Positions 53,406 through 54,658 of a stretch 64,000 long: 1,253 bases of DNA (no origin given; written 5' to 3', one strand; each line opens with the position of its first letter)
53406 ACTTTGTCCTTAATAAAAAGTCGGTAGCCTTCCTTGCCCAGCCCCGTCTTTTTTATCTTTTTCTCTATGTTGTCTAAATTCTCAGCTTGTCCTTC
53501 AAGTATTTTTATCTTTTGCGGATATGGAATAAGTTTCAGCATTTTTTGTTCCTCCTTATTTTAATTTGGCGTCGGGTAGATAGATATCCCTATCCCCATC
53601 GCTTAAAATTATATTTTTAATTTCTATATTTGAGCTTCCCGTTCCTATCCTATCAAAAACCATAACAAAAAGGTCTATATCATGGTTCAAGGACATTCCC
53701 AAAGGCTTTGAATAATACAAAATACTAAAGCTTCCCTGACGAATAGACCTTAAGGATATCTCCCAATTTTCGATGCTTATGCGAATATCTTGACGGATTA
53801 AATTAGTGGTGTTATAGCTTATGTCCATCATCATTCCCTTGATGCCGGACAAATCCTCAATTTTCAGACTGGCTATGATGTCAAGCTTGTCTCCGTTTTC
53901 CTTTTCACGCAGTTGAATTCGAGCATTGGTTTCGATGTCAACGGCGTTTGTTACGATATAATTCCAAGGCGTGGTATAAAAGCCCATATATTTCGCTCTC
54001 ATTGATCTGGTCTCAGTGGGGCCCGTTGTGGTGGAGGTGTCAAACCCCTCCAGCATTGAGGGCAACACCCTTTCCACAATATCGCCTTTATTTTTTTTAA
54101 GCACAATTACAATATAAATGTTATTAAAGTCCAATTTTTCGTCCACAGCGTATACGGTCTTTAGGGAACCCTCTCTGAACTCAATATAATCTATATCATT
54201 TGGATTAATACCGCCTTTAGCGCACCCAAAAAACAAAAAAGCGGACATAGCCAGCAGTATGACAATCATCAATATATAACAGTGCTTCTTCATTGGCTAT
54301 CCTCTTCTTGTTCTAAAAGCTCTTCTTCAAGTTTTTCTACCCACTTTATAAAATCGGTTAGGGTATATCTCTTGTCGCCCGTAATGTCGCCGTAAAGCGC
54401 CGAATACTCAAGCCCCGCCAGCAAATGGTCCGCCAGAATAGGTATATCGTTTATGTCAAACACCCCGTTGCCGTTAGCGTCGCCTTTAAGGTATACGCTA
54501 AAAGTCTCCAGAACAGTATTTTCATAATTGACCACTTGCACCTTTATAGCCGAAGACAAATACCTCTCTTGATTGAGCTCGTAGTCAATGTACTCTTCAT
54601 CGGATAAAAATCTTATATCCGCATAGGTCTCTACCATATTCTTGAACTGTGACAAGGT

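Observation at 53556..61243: Non-cellulosomal dockerin/cohesin-like pair: a 2317-aa protease-propeller-Ig protein translationally coupled to a lipoprotein anchor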

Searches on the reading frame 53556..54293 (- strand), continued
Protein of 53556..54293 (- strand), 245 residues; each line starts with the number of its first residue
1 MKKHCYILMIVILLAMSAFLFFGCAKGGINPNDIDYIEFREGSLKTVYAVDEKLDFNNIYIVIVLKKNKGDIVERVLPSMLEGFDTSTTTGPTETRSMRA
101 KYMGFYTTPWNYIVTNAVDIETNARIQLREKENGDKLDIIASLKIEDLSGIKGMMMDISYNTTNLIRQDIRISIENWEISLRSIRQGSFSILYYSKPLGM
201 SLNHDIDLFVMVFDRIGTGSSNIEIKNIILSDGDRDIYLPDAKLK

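Call 48: find_encoding_contigs(protein=P0081, flank=6000, max_places=2)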
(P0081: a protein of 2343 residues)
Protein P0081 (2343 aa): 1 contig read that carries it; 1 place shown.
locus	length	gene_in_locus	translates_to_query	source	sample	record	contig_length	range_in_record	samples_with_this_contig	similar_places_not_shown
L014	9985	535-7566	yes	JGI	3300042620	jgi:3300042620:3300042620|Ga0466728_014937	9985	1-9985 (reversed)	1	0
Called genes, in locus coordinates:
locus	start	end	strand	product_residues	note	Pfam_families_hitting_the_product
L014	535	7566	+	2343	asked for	PF05547:Peptidase_M6 (weak), PF13540:RCC1_2 (faint), PF25390:WD40_RLD, PF02368:Big_2 (faint), PF07523:Big_3 (faint)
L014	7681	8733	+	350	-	PF01063:Aminotran_4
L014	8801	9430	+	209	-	PF21982:RecX_HTH1 (faint), PF02631:RecX_HTH2, PF21981:RecX_HTH3 (faint)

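Call 50: find_encoding_contigs(protein=P0020, flank=10000, max_places=2)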
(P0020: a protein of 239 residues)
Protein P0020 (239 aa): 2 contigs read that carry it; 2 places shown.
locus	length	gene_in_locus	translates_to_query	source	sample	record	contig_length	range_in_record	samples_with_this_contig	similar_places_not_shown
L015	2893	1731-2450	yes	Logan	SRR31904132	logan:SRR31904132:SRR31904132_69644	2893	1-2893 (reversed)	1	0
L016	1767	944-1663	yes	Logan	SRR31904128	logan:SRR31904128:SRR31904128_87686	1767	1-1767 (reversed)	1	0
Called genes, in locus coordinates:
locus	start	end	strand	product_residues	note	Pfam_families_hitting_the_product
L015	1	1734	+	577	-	?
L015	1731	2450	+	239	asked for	-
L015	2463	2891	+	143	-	?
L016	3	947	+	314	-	?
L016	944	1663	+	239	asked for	-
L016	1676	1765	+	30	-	?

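Call 57: search_protein_families(library=ncbifam, proteins=[window:53556-54293:-], max_evalue=0.01)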
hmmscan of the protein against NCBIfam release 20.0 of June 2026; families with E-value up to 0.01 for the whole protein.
window:53556-54293:- (245 aa): 0 families

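Call 69: find_related_loci(query=A5, collection=genome_contigs, flank=4000)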
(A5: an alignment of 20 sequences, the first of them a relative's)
Query A5 (239 aa) in genome_contigs; peptide patterns used: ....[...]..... (x = any residue, [..] = any of these).
26 stretches matched a pattern; 19 encode a relative of the query (tblastn E <= 1e-3); 19 distinct loci.
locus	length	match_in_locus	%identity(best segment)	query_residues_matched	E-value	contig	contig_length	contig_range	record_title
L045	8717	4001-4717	64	1-239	5e-97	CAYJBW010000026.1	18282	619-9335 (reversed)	MAG TPA_asm: uncultured Christensenella sp. isolate ERP122455_co2_177 genome assembly, contig: NODE_593_length_18282_cov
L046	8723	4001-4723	35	1-237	4e-41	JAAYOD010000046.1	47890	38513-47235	MAG: Clostridiales bacterium isolate AS21ysBPME_320 210648_AS21, whole genome shotgun sequence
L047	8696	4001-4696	31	5-236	3e-30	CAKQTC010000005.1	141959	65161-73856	MAG: uncultured Clostridia bacterium isolate REFINED_METABAT215_TOP10_CONTIGS_1500_ASSEMBLY_K77_MERGED__Hadza_MoBio_hadz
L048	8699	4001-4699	31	3-237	3e-30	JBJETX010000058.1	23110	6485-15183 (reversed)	MAG: Christensenellales bacterium isolate PUUB15_bin.055 NODE_1859_length_23110_cov_5.896552, whole genome shotgun seque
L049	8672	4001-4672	31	3-237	3e-30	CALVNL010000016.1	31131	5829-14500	MAG: uncultured Clostridia bacterium isolate BRZ_QM__bin111 genome assembly, contig: BRZ_QM__NODE_1136_length_31131_cov_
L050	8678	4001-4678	31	1-237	1e-25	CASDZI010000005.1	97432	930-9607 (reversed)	uncultured Christensenella sp. isolate A15_L4_384384_idba_bin.61 genome assembly, contig: A15_L4_384384_idba_bin.61.fa_s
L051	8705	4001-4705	29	1-239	2e-24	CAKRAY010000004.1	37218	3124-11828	MAG: uncultured Clostridia bacterium isolate REFINED_METABAT215_TOP10_CONTIGS_1500_ASSEMBLY_K77_MERGED__Hadza_MoBio_hadz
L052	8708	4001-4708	31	1-239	4e-23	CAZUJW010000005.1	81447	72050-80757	MAG TPA_asm: uncultured Christensenella sp. isolate binchicken_co323_70 genome assembly, contig: NODE_155_length_81447_c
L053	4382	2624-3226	29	30-236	9e-22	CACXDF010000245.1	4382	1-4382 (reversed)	MAG: uncultured Clostridiales bacterium isolate RUG11154 genome assembly, contig: RUG11154_asm_245, whole genome shotgun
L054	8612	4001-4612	29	30-239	2e-21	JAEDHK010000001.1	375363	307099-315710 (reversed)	MAG: Clostridia bacterium isolate MAG134 NODE_2_length_375363_cov_11.977725, whole genome shotgun sequence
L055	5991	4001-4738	27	5-239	2e-21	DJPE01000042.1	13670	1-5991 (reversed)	MAG TPA_asm: Christensenella sp. UBA6420 UBA6420_contig_8463, whole genome shotgun sequence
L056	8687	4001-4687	28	3-238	6e-20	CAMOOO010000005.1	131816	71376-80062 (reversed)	MAG: uncultured Clostridia bacterium isolate SRR873608_bin.182_metaWRAP_v1.3_MAG genome assembly, contig: NODE_175_lengt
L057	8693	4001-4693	32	5-237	9e-33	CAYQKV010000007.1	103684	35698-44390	MAG TPA_asm: uncultured Christensenella sp. isolate binchicken_co370_50 genome assembly, contig: NODE_281_length_103684_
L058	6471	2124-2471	29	1-105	3e-10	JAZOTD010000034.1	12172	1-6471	MAG: Clostridia bacterium isolate T1900045541_YK20190235.MAGScoT_cleanbin_000034 SGB_7808_k141_2785690, whole genome sho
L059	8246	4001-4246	32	43-110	3e-5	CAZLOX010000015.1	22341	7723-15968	MAG TPA_asm: uncultured Lachnospiraceae bacterium isolate ERP125879_co2_54 genome assembly, contig: NODE_1232_length_223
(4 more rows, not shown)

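Call 86: search_protein_families(library=pfam, proteins=[P0017, P0019, P0031, P0037], max_evalue=0.001)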
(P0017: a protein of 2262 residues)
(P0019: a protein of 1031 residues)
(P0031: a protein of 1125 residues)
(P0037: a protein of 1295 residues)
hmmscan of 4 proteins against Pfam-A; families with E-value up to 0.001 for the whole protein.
P0017 (2262 aa): 6 families
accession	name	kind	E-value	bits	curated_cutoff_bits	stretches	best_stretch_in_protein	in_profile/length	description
PF00963.24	Cohesin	-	1.8e-83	278.1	24.1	8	734-843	2-118/139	Cohesin domain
PF13573.12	SprB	-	3.8e-32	110.1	28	4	1853-1885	2-34/37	SprB repeat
PF13585.12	CHU_C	-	1.4e-22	80.1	27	1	2176-2258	6-85/86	CHU_C Type IX secretion signal domain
PF22122.2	InlK_D2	-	4.1e-08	33.9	26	0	894-925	66-97/112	Internalin K domain D2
PF07495.19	Y_Y_Y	-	4.2e-05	23.8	26.6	0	2120-2149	10-45/65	Y_Y_Y domain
PF12888.12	Lipid_bd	-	0.0004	20.6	25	0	726-796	29-85/141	Lipid-binding putative hydrolase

P0019 (1031 aa): 4 families
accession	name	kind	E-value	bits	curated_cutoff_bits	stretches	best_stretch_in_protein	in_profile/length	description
PF00963.24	Cohesin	-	5e-89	296.1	24.1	7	71-190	2-130/139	Cohesin domain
PF13860.13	FlgD_ig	-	1.3e-16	60.8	27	0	850-881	37-68/79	FlgD Ig-like domain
PF22122.2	InlK_D2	-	6.8e-08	33.2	26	0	954-998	63-107/112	Internalin K domain D2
PF11276.14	DUF3078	-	0.00011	22.9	25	0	239-274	15-50/92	Protein of unknown function (DUF3078)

P0031 (1125 aa): 3 families
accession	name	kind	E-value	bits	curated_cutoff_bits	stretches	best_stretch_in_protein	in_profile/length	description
PF00963.24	Cohesin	-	3.7e-156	513.6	24.1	5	658-787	2-137/139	Cohesin domain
PF00553.25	CBM_2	-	4e-49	165.6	24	2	530-622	4-97/101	Cellulose binding domain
PF13388.11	DUF4106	-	4.8e-05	23.2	27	0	476-526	202-264/431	Protein of unknown function (DUF4106)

P0037 (1295 aa): 2 families
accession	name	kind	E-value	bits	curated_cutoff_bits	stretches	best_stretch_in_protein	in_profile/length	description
PF00963.24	Cohesin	-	1e-51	175.2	24.1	7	617-754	3-139/139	Cohesin domain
PF13573.12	SprB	-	3.9e-09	36.4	28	1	1205-1240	2-36/37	SprB repeat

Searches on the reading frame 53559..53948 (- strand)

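Call 7: search_protein_families(library=pfam, proteins=[window:53559-53948:-], max_evalue=10)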
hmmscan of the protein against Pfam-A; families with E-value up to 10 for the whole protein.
seq(130 aa): 1 family
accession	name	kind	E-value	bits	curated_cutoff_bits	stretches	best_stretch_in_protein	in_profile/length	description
PF14209.11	DUF4321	-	0.18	12.1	27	1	74-98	1-25/48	Domain of unknown function (DUF4321)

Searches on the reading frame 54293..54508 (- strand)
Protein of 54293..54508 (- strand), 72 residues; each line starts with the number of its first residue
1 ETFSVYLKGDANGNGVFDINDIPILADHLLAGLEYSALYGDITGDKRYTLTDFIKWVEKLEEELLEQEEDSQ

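Call 7: search_protein_families(library=pfam, proteins=[window:54293-54508:-], max_evalue=10)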
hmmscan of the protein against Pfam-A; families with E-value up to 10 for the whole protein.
seq(72 aa): 1 family
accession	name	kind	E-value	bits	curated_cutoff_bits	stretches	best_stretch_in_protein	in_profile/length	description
PF00404.24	Dockerin_1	-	0.0027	18.3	22.9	1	8-53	1-49/57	Dockerin type I domain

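Call 32: search_solved_structures(query=A2, max_evalue=10, show_alignments=3)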
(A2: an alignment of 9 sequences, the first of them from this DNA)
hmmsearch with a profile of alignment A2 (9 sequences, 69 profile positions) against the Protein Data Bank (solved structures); distinct sequences matched with E-value up to 10: 53.
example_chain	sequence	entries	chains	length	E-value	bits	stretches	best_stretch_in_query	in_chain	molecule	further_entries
2y3n_B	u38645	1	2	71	8.3e-06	28.8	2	5-29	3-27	CELLULOSOMAL FAMILY-48 PROCESSIVE GLYCOSIDE HYDROLASE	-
8x39_A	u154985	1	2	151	9.6e-05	25.4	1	4-54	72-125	Serine protease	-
8x3a_A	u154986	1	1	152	0.00011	25.3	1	4-54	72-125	Serine protease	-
3ul4_B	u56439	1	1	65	0.00059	22.9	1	5-53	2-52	Cellulosome enzyme, dockerin type I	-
5m2o_B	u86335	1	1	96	0.002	21.2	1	9-45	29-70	Group I Dockerin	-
5lxv_B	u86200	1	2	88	0.0021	21.2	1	10-29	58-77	Carbohydrate-binding protein WP_009985128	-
6kge_D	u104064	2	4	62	0.0045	20.1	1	7-61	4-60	And cellulose-binding endoglucanase family 9 CelL ortholog dockerin domain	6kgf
1ohz_B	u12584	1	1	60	0.0052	19.9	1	9-53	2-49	ENDO-1,4-BETA-XYLANASE Y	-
6kg9_A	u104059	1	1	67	0.0057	19.7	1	7-63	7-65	And cellulose-binding endoglucanase family 9 CelL ortholog dockerin domain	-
2ccl_B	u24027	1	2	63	0.0058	19.7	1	7-48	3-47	ENDO-1,4-BETA-XYLANASE Y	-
5m2s_B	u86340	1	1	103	0.0067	19.5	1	4-31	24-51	Doc8: Type I dockerin repeat domain from family 9 glycoside hydrolase WP_009982745[Ruminoc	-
4fl4_A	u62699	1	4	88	0.0076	19.3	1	9-33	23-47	Glycoside hydrolase family 9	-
6kgc_B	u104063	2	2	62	0.016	18.3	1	7-61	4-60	And cellulose-binding endoglucanase family 9 CelL ortholog dockerin domain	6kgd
2m7n_A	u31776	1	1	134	0.024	17.8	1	10-55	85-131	Calcium-binding protein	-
1snl_A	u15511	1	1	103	0.035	17.2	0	9-26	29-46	Nucleobindin 1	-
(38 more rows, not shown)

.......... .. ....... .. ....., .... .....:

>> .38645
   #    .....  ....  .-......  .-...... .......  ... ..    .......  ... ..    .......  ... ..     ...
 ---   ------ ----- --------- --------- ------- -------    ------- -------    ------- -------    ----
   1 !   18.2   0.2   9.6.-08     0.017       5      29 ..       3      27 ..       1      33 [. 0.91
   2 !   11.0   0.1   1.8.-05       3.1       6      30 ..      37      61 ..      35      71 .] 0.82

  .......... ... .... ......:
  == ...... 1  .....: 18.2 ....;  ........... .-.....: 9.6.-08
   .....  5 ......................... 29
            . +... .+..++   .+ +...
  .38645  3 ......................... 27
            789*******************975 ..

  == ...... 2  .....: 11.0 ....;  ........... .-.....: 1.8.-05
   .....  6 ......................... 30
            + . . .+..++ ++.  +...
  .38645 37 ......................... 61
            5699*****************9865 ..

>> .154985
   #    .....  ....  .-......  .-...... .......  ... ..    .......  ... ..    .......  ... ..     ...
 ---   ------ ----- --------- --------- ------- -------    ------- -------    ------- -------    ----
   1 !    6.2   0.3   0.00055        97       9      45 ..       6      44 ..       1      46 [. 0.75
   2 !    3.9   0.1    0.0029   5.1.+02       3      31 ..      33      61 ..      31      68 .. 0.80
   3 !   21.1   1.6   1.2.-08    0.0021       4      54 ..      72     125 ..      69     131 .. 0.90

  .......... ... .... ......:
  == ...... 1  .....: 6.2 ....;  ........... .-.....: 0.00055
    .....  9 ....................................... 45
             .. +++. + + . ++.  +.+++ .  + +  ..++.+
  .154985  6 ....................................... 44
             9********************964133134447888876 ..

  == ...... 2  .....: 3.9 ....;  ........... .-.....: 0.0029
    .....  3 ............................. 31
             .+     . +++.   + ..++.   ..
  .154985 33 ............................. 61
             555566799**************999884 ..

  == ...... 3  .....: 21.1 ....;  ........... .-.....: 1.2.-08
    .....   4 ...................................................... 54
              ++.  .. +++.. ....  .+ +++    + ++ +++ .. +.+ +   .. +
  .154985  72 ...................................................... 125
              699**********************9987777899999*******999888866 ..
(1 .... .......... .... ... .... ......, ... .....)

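Call 33: search_protein_families(library=pfam, alignment_id=A2, max_evalue=1)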
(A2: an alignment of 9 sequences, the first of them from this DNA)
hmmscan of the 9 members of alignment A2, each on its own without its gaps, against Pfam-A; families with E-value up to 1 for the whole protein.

A. member 1, seq(72 aa): 1 family
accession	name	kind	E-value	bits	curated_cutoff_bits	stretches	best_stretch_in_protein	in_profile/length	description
PF00404.24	Dockerin_1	-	0.0027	18.3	22.9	1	8-53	1-49/57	Dockerin type I domain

B. families by the number of members that match (of 9 scanned): 5 families
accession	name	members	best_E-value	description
PF00404.24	Dockerin_1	9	6.5e-06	Dockerin type I domain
PF20009.4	GEVED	2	0.031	GEVED domain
PF13499.12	EF-hand_7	1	0.0079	EF-hand domain pair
PF03427.18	CBM_19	1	0.009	Carbohydrate binding domain (family 19)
PF16480.10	DUF5057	1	0.49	Domain of unknown function (DUF5057)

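Call 60: find_related_loci(query=A2, collection=genome_contigs, flank=3000)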
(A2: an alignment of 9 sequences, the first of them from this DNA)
Query A2 (72 aa) in genome_contigs; peptide patterns used: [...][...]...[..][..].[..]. (x = any residue, [..] = any of these).
325 stretches matched a pattern; 28 encode a relative of the query (tblastn E <= 1e-3); 28 distinct loci.
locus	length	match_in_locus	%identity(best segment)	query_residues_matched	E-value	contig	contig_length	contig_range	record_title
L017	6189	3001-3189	52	1-63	3e-20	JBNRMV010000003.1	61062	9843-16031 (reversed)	MAG: Christensenellales bacterium isolate UACH.msa k127_248291, whole genome shotgun sequence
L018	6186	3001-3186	53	1-62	2e-19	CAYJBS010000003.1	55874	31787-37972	MAG TPA_asm: uncultured Christensenella sp. isolate ERP122455_co1_162 genome assembly, contig: NODE_31_length_55874_cov_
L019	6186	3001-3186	53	1-62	3e-19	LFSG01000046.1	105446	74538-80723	MAG: Clostridiales bacterium DTU072 scaffold1770, whole genome shotgun sequence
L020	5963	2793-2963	50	2-59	3e-12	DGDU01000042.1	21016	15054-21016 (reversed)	MAG TPA_asm: Christensenella sp. UBA3944 UBA3944_contig_8891, whole genome shotgun sequence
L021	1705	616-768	47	3-53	1e-10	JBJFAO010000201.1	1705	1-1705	MAG: Christensenellales bacterium isolate LOHA29_bin.008 NODE_47051_length_1705_cov_5.629697, whole genome shotgun seque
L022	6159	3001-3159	38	2-54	2e-9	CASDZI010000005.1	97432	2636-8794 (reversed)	uncultured Christensenella sp. isolate A15_L4_384384_idba_bin.61 genome assembly, contig: A15_L4_384384_idba_bin.61.fa_s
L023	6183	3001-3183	31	5-65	3e-6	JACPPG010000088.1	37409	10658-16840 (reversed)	MAG: Planctomycetia bacterium isolate NC_groundwater_621_Pr5_B-0.1um_65_48 alan_book_18_scaffold_490577, whole genome sh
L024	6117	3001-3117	38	7-45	4e-6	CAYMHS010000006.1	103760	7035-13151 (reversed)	MAG TPA_asm: uncultured Thermoproteaceae archaeon isolate SRP141552_co1_85 genome assembly, contig: NODE_51_length_10376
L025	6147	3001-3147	38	3-52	4e-6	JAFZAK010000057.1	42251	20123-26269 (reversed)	MAG: Muribaculaceae bacterium isolate RGIG7587 Water_buffalos_Omasum-3__c269873, whole genome shotgun sequence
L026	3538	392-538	33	7-53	4e-6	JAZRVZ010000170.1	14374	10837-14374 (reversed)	MAG: Bacteroidaceae bacterium isolate T1900044952_TA20190005.MAGScoT_cleanbin_000119 SGB_3711_k141_1171300, whole genome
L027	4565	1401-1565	35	4-55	5e-6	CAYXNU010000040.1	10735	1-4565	MAG TPA_asm: uncultured Ruminococcus sp. isolate SRP222552_co1_124 genome assembly, contig: NODE_5614_length_10735_cov_1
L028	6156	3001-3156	44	7-55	6e-6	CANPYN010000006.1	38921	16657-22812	MAG: uncultured Clostridia bacterium isolate Lapin-002__bin17 genome assembly, contig: Lapin-002__NODE_1352_length_38921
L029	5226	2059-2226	29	2-54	6e-6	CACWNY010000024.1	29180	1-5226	MAG: uncultured Ruminococcus sp. isolate RUG10751 genome assembly, contig: RUG10751_asm_24, whole genome shotgun sequenc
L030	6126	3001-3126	40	3-45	6e-6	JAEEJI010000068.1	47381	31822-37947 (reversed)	MAG: Muribaculaceae bacterium isolate Tb.RUG.166 k141_2516083_flag=0_multi=29.4443_len=47381, whole genome shotgun seque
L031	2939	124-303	35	1-58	6e-6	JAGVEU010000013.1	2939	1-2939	MAG: Calditrichaeota bacterium isolate DeMMO2_36 c_000000097304, whole genome shotgun sequence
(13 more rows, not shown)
